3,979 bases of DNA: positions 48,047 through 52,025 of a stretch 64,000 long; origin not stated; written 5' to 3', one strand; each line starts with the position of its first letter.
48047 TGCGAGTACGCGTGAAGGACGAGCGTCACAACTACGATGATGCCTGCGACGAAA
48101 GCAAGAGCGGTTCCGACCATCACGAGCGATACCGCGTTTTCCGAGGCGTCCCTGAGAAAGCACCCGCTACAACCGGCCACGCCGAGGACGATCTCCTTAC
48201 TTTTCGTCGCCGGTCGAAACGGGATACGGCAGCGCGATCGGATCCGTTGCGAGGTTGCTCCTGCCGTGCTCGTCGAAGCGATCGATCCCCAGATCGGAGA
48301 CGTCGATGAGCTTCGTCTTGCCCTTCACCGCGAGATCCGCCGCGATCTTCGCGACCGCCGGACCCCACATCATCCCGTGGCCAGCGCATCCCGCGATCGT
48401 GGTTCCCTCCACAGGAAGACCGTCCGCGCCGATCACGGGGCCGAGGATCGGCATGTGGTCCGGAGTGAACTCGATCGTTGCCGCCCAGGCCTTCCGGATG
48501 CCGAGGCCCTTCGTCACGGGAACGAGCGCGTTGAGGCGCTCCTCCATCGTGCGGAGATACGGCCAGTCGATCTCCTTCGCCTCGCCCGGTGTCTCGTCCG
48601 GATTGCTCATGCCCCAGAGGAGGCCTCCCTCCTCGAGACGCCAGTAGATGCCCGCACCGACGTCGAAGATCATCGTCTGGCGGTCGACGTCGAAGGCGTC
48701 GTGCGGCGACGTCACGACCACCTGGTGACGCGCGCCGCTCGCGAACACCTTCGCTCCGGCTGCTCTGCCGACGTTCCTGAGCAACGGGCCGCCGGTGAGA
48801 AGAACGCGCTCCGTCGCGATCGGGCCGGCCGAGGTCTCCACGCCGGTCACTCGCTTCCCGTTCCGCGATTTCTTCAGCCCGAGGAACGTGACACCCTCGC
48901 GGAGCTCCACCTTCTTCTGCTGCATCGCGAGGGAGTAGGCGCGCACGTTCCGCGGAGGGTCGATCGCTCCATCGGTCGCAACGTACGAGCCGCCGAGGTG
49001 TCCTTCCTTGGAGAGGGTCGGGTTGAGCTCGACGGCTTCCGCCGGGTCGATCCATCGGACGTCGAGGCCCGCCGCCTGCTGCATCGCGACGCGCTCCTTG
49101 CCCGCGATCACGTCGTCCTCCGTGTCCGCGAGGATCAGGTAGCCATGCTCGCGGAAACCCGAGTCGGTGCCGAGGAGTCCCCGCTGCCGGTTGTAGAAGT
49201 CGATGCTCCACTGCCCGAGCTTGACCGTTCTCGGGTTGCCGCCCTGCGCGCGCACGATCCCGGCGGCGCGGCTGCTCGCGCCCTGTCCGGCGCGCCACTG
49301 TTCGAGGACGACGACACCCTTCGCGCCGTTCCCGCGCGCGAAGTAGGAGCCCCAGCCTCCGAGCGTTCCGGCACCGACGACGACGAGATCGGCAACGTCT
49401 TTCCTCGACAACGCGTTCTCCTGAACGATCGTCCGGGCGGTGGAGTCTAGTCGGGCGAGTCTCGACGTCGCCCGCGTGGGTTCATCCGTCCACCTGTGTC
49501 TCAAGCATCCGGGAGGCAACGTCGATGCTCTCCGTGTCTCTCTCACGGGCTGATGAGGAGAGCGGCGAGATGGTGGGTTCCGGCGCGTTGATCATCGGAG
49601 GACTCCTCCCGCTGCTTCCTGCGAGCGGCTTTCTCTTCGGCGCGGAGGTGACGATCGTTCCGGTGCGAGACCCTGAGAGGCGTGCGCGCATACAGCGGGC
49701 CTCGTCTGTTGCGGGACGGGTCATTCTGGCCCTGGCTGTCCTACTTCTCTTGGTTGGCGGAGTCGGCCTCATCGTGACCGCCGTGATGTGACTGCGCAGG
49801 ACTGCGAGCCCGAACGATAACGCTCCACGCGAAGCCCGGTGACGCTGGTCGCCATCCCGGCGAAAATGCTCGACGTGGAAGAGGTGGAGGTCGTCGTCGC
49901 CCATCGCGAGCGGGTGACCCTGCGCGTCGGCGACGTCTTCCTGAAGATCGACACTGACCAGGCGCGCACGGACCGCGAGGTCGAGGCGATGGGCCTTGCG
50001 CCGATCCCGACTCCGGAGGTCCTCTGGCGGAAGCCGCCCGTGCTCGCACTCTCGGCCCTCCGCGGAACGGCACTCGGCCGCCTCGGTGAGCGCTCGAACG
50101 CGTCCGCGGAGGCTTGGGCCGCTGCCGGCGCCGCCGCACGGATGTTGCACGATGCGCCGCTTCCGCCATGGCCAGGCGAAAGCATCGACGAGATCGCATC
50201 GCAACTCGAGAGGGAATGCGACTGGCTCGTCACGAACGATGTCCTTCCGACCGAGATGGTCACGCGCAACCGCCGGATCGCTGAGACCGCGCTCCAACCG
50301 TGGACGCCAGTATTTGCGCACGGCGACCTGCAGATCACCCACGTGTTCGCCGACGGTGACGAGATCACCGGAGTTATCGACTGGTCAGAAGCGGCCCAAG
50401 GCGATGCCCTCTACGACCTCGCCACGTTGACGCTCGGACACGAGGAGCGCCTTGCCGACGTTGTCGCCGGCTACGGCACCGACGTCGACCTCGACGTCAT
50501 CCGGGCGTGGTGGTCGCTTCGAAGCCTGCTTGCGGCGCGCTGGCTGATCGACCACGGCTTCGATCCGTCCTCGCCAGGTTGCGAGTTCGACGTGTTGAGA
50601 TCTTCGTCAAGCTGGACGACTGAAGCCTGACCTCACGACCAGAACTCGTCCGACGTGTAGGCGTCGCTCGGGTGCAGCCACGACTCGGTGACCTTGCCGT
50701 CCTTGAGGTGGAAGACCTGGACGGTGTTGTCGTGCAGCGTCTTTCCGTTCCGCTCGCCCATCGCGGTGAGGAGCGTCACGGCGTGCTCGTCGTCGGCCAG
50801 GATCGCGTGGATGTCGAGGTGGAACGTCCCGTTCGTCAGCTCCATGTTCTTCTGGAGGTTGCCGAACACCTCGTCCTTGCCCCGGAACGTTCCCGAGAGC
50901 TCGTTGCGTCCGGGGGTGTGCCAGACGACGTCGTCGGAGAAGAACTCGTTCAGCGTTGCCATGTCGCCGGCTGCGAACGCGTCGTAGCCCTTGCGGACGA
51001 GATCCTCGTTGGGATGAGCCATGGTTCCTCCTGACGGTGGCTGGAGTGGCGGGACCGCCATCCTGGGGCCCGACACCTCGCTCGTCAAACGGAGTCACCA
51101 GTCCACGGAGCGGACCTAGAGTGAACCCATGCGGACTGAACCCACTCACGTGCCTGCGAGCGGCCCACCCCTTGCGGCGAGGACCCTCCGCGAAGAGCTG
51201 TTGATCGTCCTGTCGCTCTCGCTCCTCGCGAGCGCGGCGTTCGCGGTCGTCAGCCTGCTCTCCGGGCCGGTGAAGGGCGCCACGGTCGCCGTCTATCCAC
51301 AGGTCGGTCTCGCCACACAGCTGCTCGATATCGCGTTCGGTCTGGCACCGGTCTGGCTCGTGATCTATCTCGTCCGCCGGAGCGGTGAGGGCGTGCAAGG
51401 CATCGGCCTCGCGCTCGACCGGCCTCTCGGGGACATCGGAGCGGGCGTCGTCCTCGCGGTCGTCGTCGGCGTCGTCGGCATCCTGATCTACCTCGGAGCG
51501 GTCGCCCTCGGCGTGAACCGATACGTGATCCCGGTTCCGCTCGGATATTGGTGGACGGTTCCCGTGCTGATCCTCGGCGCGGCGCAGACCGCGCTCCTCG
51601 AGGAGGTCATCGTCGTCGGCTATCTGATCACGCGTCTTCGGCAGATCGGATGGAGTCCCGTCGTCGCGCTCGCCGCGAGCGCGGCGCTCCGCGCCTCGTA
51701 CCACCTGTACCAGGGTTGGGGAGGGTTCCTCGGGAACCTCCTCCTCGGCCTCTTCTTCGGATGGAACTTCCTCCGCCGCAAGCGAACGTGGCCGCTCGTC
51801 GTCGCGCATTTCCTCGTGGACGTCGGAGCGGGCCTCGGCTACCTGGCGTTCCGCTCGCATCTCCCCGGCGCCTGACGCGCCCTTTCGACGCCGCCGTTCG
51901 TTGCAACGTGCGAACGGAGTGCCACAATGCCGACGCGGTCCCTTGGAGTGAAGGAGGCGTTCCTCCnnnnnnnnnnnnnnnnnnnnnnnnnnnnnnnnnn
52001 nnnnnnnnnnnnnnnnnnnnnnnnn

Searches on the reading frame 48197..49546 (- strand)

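Call 32: search_protein_families(library=pfam, proteins=[window:48197-49546:-], max_evalue=0.0001)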
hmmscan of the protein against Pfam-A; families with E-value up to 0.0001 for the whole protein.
window:48197-49546:- (449 aa): 1 family
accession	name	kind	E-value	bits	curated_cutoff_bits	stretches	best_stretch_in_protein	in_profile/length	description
PF01266.30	DAO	-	2.8e-48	165.7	27.9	1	53-405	1-353/353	FAD dependent oxidoreductase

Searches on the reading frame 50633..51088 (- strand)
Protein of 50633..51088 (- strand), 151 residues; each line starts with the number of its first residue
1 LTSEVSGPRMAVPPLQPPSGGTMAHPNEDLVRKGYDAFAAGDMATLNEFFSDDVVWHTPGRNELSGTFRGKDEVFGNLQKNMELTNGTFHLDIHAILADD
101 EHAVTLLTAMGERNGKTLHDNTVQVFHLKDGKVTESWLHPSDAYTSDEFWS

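Call 32: search_protein_families(library=pfam, proteins=[window:50633-51088:-], max_evalue=0.0001)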
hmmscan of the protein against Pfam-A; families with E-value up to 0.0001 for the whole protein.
window:50633-51088:- (151 aa): 4 families
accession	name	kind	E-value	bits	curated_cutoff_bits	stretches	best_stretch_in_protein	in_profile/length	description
PF12680.13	SnoaL_2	-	6.7e-18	65.6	27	1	31-135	1-101/102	SnoaL-like domain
PF14534.12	DUF4440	-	1.1e-09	39.2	25.2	1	29-126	3-98/107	Domain of unknown function (DUF4440)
PF07366.18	SnoaL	-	1.1e-08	35.4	28.4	1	31-139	3-116/126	SnoaL-like polyketide cyclase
PF13474.12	SnoaL_3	-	4.5e-05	24.2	22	1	29-111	3-81/121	SnoaL-like domain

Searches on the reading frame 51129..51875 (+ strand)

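Call 32: search_protein_families(library=pfam, proteins=[window:51129-51875:+], max_evalue=0.0001)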
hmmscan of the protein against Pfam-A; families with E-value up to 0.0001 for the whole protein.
window:51129-51875:+ (248 aa): 1 family
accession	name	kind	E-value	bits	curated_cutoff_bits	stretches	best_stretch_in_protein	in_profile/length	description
PF02517.21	Rce1-like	-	2.6e-17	63.3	22.4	1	141-232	2-92/93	Type II CAAX prenyl endopeptidase Rce1-like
